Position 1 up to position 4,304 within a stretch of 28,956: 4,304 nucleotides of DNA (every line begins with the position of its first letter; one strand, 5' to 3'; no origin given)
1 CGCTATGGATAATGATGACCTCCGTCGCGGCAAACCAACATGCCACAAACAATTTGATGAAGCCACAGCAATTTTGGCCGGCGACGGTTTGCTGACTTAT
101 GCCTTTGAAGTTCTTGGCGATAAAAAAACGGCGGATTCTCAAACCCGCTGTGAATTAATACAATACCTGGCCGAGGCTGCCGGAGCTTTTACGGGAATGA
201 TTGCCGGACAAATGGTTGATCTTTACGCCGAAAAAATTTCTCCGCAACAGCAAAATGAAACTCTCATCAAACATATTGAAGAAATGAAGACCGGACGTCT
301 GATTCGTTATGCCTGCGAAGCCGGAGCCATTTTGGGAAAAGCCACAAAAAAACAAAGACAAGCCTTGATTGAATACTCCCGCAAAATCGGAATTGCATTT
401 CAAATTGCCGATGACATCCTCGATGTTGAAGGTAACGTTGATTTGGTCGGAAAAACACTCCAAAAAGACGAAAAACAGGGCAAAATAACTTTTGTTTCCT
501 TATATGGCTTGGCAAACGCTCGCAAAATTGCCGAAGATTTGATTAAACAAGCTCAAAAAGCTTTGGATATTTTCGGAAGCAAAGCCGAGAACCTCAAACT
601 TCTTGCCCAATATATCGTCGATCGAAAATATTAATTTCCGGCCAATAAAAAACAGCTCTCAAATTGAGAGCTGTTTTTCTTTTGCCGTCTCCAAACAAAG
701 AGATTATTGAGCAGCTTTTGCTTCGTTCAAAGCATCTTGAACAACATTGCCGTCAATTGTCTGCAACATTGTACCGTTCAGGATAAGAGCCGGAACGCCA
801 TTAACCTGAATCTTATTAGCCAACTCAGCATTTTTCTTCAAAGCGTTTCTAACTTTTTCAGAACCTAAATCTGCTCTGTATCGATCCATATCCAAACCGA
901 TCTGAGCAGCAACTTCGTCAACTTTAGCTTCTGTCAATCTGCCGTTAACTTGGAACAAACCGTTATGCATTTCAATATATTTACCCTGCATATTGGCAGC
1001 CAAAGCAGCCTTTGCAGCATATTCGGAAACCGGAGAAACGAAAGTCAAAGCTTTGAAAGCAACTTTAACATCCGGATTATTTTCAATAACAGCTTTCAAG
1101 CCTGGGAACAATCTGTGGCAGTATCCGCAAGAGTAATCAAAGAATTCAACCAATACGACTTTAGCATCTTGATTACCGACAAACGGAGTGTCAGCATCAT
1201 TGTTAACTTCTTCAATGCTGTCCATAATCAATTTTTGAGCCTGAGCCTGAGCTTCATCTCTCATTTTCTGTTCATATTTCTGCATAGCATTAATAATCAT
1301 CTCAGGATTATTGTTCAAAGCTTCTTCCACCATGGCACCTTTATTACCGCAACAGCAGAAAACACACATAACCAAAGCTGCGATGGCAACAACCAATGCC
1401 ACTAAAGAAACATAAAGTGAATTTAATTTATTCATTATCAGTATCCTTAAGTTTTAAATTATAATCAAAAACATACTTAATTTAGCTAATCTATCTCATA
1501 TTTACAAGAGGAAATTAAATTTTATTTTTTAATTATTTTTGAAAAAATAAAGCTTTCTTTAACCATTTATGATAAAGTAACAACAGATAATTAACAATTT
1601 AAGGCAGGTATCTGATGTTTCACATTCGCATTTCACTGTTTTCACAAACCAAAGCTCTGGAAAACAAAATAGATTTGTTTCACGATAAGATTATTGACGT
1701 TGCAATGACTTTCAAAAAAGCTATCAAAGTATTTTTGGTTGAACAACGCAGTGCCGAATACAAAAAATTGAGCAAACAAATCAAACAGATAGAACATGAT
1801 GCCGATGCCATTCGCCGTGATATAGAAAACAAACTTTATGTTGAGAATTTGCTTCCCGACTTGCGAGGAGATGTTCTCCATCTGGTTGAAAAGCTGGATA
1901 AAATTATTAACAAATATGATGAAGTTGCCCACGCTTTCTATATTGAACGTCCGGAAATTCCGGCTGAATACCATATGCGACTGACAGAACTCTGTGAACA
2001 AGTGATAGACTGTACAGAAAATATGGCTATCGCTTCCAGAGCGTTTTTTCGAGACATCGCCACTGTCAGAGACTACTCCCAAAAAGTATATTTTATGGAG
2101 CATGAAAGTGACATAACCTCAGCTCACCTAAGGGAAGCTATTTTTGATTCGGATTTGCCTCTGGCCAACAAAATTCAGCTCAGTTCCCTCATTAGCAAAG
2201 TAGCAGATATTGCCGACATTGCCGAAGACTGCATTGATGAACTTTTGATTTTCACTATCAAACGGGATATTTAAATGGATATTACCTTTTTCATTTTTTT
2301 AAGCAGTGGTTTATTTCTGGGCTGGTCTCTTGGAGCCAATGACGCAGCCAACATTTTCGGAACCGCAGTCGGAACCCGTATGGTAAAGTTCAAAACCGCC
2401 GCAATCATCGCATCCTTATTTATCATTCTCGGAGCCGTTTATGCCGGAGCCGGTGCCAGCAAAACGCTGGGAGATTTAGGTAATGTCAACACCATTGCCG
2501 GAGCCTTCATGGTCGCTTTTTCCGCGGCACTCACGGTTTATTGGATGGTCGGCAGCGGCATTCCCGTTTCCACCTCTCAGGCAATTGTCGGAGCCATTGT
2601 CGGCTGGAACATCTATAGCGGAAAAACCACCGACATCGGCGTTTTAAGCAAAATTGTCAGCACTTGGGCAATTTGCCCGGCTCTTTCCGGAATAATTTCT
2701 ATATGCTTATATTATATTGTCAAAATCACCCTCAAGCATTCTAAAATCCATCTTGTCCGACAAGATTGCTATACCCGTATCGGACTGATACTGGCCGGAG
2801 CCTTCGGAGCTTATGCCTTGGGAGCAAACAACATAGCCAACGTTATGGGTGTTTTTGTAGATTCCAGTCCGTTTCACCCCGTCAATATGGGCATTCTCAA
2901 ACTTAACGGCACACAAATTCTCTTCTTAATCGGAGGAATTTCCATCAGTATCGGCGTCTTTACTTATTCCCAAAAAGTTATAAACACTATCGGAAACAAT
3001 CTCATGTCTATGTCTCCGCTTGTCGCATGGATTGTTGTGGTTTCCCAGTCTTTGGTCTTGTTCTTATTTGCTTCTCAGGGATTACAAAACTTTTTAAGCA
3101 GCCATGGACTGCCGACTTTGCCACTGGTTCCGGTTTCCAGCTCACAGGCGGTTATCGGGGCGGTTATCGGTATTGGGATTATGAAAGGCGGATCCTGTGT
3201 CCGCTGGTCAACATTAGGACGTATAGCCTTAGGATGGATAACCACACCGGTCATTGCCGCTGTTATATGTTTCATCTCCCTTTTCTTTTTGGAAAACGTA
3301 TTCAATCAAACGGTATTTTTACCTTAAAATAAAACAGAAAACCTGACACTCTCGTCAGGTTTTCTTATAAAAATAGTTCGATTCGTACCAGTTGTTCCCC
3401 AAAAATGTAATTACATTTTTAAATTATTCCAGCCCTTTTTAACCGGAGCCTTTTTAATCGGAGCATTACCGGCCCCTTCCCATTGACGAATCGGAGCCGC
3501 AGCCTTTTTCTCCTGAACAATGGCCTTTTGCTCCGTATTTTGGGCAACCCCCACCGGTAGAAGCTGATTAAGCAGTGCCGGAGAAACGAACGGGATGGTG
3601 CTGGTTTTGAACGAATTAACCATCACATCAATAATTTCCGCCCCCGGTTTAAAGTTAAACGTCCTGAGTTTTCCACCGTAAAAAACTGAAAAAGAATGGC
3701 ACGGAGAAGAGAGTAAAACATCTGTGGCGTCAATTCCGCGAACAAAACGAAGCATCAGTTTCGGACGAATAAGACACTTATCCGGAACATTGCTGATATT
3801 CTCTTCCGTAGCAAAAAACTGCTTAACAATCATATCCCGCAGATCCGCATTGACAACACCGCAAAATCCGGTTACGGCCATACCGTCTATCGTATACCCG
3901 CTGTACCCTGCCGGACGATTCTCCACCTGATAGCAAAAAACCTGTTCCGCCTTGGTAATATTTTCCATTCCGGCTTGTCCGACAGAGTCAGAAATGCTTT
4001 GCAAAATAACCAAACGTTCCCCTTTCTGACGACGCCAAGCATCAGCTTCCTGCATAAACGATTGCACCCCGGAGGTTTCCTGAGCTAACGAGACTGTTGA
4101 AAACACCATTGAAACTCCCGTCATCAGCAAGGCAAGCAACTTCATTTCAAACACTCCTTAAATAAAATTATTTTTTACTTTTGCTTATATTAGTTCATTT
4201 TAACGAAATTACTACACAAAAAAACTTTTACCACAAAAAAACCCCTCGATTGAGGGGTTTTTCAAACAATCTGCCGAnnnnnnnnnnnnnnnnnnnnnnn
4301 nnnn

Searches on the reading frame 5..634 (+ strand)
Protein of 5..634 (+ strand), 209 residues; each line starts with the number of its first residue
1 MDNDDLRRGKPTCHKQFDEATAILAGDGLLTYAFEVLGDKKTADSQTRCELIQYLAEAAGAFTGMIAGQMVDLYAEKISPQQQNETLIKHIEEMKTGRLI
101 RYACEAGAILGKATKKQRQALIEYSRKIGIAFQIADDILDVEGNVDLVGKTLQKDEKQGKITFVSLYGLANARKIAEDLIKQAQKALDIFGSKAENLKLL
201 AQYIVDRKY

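Call 76: search_protein_families(library=pfam, proteins=[window:5-634:+], max_evalue=0.0001)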
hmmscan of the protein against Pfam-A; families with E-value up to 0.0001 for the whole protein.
window:5-634:+ (209 aa): 1 family
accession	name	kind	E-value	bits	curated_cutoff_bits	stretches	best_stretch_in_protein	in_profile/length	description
PF00348.22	polyprenyl_synt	-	9.8e-39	133.5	27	1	1-185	62-239/251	Polyprenyl synthetase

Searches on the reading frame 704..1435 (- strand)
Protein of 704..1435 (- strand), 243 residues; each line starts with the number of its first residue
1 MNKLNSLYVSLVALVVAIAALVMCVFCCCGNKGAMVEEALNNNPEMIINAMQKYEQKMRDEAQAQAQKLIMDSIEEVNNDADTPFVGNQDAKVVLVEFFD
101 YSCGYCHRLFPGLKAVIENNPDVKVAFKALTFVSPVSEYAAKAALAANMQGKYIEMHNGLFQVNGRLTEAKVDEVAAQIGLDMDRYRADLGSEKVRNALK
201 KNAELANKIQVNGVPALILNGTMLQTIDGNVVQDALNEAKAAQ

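Call 63: search_protein_families(library=pfam, proteins=[window:704-1435:-], max_evalue=0.001)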
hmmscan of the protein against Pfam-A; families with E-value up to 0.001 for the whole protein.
window:704-1435:- (243 aa): 6 families
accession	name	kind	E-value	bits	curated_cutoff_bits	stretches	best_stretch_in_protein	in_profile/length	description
PF01323.26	DSBA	-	2.7e-22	79.9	25.6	1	95-239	2-189/191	DSBA-like thioredoxin domain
PF13462.12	Thioredoxin_4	-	3.6e-20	73.2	23.2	1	82-226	4-153/165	Thioredoxin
PF13743.12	Thioredoxin_5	-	4.7e-07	30.2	27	1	146-219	83-163/186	Thioredoxin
PF00085.26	Thioredoxin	-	6.2e-07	29.8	23.5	0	89-126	16-52/103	Thioredoxin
PF13098.12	Thioredoxin_2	-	2e-06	28.5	27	1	89-220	3-82/104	Thioredoxin-like domain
PF18312.6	ScsC_N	-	0.00044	20.3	25.8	1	33-60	6-33/34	Copper resistance protein ScsC N-terminal domain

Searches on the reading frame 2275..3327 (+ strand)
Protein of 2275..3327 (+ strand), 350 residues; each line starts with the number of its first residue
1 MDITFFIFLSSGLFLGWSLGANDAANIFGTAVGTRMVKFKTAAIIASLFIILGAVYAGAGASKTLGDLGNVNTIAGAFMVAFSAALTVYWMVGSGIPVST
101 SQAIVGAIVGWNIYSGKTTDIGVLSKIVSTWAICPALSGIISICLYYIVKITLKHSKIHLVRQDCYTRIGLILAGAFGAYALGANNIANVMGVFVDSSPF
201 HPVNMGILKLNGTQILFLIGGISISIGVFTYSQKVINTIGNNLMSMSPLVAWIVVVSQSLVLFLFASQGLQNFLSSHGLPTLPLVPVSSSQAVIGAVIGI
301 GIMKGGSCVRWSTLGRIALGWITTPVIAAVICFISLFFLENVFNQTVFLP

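Call 3: search_protein_families(library=pfam, proteins=[window:2275-3327:+], max_evalue=1)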
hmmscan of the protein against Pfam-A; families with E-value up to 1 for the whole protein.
window:2275-3327:+ (350 aa): 2 families
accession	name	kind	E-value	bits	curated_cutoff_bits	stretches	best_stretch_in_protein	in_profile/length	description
PF01384.25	PHO4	-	1.5e-58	198.9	33.7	2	20-331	2-349/350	Phosphate transporter family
PF00737.25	PsbH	-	0.0004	20.4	24.6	1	312-348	13-51/52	Photosystem II 10 kDa phosphoprotein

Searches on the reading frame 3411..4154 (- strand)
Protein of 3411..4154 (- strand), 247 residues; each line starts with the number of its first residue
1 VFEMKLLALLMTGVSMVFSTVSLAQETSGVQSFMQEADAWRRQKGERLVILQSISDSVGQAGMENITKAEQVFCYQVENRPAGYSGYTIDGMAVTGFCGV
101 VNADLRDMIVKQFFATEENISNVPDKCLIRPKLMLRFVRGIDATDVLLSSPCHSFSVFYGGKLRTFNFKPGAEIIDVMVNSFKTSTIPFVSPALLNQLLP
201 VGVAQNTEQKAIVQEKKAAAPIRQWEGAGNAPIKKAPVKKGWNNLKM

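Call 3: search_protein_families(library=pfam, proteins=[window:3411-4154:-], max_evalue=1)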
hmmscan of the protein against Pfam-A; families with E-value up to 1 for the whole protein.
window:3411-4154:- (247 aa): 0 families

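Call 5: search_protein_families(library=ncbifam, proteins=[window:3411-4154:-], max_evalue=1)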
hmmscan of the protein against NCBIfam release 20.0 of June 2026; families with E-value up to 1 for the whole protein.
window:3411-4154:- (247 aa): 0 families

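Call 61: find_homologous_proteins(query=window:3411-4154:-, max_evalue=0.001)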
Query window:3411-4154:- (247 aa): 518 proteins with E <= 0.001 among 1761 candidates; the best 120 are listed.
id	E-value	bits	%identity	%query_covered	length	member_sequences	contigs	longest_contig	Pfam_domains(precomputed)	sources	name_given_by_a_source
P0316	2.3e-157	539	100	99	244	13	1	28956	-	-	-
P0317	7.2e-120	416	74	99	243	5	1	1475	-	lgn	-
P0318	2.0e-118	412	81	91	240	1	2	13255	-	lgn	-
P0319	1.6e-116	406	73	99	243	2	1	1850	-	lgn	-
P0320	8.7e-97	341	65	98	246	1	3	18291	-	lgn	-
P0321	7.9e-94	331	60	99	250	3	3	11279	-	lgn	-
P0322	8.6e-94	331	69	88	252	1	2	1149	-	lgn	-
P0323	7.7e-91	321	58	100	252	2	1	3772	-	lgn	-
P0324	8.4e-91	321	63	94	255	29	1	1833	-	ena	-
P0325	1.3e-90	321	60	97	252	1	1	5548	-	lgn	-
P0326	1.9e-90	320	63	94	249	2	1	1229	-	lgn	-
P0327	6.7e-89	315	59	99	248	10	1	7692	-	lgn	-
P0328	9.1e-89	315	61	99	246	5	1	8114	-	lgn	-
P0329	1.3e-88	314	59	99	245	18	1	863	-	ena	-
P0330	1.4e-88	314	62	91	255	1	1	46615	-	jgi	-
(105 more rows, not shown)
